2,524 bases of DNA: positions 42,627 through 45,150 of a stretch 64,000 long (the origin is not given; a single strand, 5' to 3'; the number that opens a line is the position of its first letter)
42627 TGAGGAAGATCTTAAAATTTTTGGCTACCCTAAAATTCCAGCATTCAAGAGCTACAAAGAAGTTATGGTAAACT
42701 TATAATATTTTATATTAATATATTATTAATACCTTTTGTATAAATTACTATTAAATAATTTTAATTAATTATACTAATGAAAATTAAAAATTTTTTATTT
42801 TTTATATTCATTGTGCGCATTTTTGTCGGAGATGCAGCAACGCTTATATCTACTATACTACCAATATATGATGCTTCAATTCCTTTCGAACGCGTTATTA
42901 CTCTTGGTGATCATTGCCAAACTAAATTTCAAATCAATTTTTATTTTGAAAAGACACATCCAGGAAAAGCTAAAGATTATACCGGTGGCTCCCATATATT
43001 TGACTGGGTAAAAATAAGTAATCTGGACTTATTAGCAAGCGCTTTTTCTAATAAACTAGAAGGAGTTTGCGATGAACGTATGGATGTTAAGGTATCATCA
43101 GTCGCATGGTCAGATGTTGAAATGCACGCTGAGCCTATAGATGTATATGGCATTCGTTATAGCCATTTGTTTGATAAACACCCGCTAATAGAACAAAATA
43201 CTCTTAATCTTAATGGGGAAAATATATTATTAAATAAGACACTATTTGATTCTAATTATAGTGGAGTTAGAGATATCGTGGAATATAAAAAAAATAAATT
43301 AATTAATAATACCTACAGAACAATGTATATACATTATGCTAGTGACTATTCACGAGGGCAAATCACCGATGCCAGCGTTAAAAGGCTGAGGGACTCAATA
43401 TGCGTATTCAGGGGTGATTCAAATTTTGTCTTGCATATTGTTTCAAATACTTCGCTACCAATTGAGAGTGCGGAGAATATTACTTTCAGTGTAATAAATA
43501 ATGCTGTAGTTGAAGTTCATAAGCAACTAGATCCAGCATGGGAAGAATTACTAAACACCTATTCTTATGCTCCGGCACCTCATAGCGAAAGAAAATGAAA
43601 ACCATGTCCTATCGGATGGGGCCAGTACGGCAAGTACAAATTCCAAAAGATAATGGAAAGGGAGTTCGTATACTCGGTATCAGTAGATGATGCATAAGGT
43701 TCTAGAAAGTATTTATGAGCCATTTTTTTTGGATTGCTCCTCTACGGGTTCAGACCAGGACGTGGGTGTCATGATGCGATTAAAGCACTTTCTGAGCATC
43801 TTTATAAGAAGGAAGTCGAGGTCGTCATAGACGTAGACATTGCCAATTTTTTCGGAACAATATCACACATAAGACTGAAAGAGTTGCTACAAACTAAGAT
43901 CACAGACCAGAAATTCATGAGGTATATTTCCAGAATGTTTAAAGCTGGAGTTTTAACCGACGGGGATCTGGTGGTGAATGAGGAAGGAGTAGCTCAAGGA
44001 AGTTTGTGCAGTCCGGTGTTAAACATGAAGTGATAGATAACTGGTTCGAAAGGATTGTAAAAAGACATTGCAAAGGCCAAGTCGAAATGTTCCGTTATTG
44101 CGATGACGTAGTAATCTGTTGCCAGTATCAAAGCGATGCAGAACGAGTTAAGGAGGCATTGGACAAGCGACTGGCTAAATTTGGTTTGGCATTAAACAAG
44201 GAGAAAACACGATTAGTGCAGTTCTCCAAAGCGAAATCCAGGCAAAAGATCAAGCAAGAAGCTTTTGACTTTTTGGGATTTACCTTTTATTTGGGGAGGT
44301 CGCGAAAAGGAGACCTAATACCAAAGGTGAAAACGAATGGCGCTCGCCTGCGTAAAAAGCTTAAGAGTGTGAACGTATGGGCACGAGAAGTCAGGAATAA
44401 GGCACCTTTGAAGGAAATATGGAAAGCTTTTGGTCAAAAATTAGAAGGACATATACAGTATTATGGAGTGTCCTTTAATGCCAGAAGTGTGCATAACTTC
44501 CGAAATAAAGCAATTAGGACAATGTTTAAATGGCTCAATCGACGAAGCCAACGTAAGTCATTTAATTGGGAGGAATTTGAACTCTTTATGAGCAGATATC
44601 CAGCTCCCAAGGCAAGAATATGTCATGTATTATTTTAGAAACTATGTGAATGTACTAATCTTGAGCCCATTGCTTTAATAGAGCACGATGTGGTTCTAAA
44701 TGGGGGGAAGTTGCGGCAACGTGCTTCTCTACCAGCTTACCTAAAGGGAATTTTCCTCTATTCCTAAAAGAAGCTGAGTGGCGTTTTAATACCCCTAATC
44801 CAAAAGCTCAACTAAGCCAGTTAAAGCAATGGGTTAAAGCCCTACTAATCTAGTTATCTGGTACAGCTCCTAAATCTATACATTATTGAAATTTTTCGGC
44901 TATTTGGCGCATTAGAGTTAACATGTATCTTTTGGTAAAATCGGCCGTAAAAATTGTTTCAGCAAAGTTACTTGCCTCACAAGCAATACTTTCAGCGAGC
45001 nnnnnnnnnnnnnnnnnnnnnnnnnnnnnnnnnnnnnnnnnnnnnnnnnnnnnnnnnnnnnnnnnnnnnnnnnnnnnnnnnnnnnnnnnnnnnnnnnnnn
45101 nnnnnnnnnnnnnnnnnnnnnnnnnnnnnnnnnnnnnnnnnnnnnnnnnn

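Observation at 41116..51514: AT-rich ~10-kb island of five exported, eukaryote-type glycan-modifying enzymes: candidate host-directed glyco/sulfo-modification system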

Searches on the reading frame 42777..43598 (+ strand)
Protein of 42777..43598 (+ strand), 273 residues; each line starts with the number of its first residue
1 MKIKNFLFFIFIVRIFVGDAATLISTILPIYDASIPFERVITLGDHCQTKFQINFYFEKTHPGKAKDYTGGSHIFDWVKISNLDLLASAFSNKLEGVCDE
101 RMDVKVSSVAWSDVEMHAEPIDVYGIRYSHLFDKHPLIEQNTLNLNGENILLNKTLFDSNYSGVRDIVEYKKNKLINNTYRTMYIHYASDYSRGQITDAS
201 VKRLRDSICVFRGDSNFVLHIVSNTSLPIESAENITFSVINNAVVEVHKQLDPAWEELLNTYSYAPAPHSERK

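Call 3: search_protein_families(library=pfam, proteins=[window:42777-43598:+], max_evalue=0.1)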
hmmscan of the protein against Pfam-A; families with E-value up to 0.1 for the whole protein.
window:42777-43598:+ (273 aa): 0 families

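Call 4: search_protein_families(library=ncbifam, proteins=[window:42777-43598:+], max_evalue=0.1)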
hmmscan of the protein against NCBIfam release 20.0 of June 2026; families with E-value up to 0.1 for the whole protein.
window:42777-43598:+ (273 aa): 0 families

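Call 52: search_protein_families(library=pfam, proteins=[window:42777-43598:+], max_evalue=10)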
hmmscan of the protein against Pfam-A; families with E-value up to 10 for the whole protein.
window:42777-43598:+ (273 aa): 0 families

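Call 59: search_protein_representatives(protein=window:42777-43598:+)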
Query: 273 residues. Proteins with E-value up to 0.001 (for the whole library): 63; up to 1e-10: 17; up to 1e-30: 4. The best 63 are listed.
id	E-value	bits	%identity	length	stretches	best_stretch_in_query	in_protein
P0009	1.2e-181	618.2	100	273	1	1-273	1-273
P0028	1.2e-48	182.2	43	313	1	25-271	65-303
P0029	1.4e-39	152.5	38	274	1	4-270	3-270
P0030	9.1e-35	136.7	36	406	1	34-266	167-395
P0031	1.0e-24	103.8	33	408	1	36-271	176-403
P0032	4.1e-20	88.7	35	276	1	36-225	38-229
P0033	1.1e-16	77.5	31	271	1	6-265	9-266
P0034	2.7e-14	69.6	33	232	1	37-264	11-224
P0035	1.9e-13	66.8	31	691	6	141-201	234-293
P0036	2.3e-13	66.6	32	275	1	23-264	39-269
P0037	4.1e-13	65.8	31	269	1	7-237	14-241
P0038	3.1e-12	62.9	28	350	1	28-265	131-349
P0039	3.5e-12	62.7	31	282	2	27-99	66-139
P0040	6.5e-12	61.8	28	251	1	19-235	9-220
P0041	7.8e-12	61.6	30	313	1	36-266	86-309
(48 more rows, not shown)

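Call 62: search_protein_families(library=pfam, alignment_id=A4, max_evalue=0.01)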
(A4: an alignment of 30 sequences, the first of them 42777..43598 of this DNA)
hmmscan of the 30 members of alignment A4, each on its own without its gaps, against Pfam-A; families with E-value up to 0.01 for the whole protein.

A. member 1, window:42777-43598:+ (273 aa): 0 families

B. families by the number of members that match (of 30 scanned): 1 family
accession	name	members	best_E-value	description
PF22895.2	DUF7024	2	4.8e-06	Domain of unknown function (DUF7024)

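Call 63: search_solved_structures(query=A4, max_evalue=10)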
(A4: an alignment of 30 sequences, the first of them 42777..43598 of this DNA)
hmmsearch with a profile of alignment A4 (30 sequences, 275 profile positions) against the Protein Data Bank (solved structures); distinct sequences matched with E-value up to 10: 3.
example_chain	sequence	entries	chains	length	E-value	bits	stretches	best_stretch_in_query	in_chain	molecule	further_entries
4a5p_A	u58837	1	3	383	0.088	14.9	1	194-231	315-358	PROTEIN MXIA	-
3tdg_A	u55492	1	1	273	0.42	12.7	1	152-210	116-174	Putative uncharacterized protein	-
7wf6_A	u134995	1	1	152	0.59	12.2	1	76-189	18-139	Sorting nexin-13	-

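Call 90: find_related_loci(query=window:42777-43595:+, collection=viral_contigs, flank=5000)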
Query window:42777-43595:+ (273 aa) in viral_contigs; peptide patterns used: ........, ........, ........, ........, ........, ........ (x = any residue, [..] = any of these).
18 stretches matched a pattern, but none encodes a relative of the query by tblastn (E <= 1e-3).

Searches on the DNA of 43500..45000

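Call 75: search_rna_families(source=window, start=43500, end=45000, threshold=evalue, max_evalue=1)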
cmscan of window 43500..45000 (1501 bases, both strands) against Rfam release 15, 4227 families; matches with E-value up to 1: 1.
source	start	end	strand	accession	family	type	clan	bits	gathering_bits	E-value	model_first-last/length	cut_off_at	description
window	43654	43698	+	RF04351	Plastid-psbl-rps4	Cis-reg;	-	20.2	68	0.31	1-53/53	no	Plastid-psbl-rps4 3UTR RNA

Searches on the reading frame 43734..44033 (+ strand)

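Call 3: search_protein_families(library=pfam, proteins=[window:43734-44033:+], max_evalue=0.1)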
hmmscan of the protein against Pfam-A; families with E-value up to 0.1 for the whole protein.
window:43734-44033:+ (99 aa): 1 family
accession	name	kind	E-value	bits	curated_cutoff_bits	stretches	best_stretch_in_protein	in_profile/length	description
PF00078.32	RVT_1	-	2.2e-09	37.7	29.6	1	3-96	41-129/205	Reverse transcriptase (RNA-dependent DNA polymerase)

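Call 4: search_protein_families(library=ncbifam, proteins=[window:43734-44033:+], max_evalue=0.1)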
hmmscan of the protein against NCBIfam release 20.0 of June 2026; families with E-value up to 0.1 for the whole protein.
window:43734-44033:+ (99 aa): 6 families
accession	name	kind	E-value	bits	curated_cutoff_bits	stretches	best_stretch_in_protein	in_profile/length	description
TIGR04416.1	group_II_RT_mat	equivalog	5.4e-28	98.1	300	1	4-96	99-190/353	group II intron reverse transcriptase/maturase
NF038233.2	retron_St85_RT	exception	4e-05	23.1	235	1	26-96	86-148/289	retron St85 family RNA-directed DNA polymerase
NF041747.1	Drt3a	equivalog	0.00072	19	200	1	14-96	96-174/412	antiviral reverse transcriptase Drt3a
NF042941.1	Retron_TIR_antiphage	equivalog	0.0034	16.2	600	1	22-96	85-150/464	TIR domain-containing anti-phage reverse transcriptase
NF041746.1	Drt2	equivalog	0.0044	16.3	390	1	21-70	119-168/416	antiviral reverse transcriptase Drt2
NF038237.1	retron_Ec67_fus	exception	0.0078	14.7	450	1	29-96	112-171/572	retron Ec67 family RNA-directed DNA polymerase/endonuclease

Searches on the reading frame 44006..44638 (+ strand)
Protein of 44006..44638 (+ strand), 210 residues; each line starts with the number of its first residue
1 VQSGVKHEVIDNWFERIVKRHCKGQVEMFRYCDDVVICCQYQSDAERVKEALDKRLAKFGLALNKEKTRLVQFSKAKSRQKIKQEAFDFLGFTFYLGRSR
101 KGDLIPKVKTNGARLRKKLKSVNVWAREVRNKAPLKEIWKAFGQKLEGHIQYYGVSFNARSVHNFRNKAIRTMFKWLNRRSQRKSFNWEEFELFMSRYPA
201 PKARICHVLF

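Call 3: search_protein_families(library=pfam, proteins=[window:44006-44638:+], max_evalue=0.1)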
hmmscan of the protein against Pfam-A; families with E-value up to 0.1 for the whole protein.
window:44006-44638:+ (210 aa): 2 families
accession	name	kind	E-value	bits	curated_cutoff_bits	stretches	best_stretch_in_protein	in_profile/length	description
PF00078.32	RVT_1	-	9.2e-12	45.5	29.6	1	10-94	134-205/205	Reverse transcriptase (RNA-dependent DNA polymerase)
PF08388.16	GIIM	-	0.0021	18.5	23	1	121-188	7-74/80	Group II intron, maturase-specific domain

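Call 4: search_protein_families(library=ncbifam, proteins=[window:44006-44638:+], max_evalue=0.1)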
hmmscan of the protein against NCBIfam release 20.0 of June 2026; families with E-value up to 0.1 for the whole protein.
window:44006-44638:+ (210 aa): 8 families
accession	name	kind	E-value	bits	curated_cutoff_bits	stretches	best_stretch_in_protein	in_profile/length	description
TIGR04416.1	group_II_RT_mat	equivalog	9.6e-28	97.3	300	1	11-180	200-352/353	group II intron reverse transcriptase/maturase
NF041747.1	Drt3a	equivalog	3.6e-12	46.3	200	1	23-103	190-271/412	antiviral reverse transcriptase Drt3a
NF041746.1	Drt2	equivalog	6e-12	45.4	390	1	25-99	254-326/416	antiviral reverse transcriptase Drt2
NF041748.1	Drt3b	equivalog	5.6e-08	31.9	350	1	18-92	262-340/647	antiviral reverse transcriptase Drt3b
NF041749.1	Drt4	equivalog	3.2e-06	26.4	450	1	26-78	222-274/489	antiviral reverse transcriptase Drt4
NF041750.1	Drt5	equivalog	0.0014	17.6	550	1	27-84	207-264/484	antiviral reverse transcriptase Drt5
NF038233.2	retron_St85_RT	exception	0.0019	17.6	235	1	16-77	158-220/289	retron St85 family RNA-directed DNA polymerase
TIGR04499.1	abortive_AbiA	subfamily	0.014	14.2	250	1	24-78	237-298/615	AbiA family abortive infection protein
